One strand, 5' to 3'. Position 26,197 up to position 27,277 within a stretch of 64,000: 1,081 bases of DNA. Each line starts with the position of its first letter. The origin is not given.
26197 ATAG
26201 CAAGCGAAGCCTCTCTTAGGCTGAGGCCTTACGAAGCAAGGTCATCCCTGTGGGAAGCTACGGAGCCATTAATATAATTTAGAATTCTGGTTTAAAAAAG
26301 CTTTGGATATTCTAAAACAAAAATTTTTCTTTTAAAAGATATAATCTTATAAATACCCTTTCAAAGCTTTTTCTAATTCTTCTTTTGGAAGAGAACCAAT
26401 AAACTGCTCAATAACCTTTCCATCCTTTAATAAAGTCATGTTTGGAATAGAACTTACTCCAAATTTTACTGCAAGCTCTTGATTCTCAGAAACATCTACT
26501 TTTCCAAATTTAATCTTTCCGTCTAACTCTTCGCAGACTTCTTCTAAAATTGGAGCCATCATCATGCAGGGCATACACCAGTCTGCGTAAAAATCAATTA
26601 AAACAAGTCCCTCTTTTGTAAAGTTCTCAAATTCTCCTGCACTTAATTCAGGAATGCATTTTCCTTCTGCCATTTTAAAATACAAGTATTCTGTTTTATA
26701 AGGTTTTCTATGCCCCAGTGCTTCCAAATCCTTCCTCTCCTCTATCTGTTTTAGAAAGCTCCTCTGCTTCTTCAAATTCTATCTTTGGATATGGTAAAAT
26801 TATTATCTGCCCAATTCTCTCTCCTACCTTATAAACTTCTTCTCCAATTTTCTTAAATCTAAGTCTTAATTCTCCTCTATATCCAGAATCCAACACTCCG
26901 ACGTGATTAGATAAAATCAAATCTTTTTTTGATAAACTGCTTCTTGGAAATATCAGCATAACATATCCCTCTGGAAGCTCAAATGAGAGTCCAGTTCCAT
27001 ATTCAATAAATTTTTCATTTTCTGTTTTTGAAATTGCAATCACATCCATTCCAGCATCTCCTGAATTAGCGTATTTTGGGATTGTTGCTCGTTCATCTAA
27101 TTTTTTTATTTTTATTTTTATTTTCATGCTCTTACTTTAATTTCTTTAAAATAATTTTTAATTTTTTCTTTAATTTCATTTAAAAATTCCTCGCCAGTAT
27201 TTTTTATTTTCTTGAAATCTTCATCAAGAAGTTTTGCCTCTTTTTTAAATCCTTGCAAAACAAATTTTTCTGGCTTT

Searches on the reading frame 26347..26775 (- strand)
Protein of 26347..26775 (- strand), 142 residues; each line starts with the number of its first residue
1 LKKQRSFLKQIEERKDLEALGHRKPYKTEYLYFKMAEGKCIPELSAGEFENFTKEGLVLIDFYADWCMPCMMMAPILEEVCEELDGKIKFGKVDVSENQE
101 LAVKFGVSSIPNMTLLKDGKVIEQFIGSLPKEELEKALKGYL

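Call 37: search_protein_families(library=pfam, proteins=[window:26347-26775:-], max_evalue=0.001)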
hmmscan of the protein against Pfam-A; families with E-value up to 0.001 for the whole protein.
window:26347-26775:- (142 aa): 4 families
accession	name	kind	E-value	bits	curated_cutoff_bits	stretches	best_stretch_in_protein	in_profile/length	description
PF00085.26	Thioredoxin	-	2.3e-27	95.4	23.5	1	44-139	5-102/103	Thioredoxin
PF13098.12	Thioredoxin_2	-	2e-07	31.7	27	1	57-138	7-104/104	Thioredoxin-like domain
PF13905.12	Thioredoxin_8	-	2.5e-06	28.1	27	0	57-85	3-31/94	Thioredoxin-like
PF13192.12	Thioredoxin_3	-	0.00044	20.7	24.8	1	67-133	10-69/76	Thioredoxin domain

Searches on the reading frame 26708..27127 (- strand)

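Call 37: search_protein_families(library=pfam, proteins=[window:26708-27127:-], max_evalue=0.001)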
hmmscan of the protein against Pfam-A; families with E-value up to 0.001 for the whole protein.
window:26708-27127:- (139 aa): 2 families
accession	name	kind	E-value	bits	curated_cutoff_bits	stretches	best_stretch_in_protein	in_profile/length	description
PF00692.24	dUTPase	-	3.7e-21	75.7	22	1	13-138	2-129/129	dUTPase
PF22769.1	DCD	-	8.2e-07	29.7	27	1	49-109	87-149/153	dCTP deaminase-like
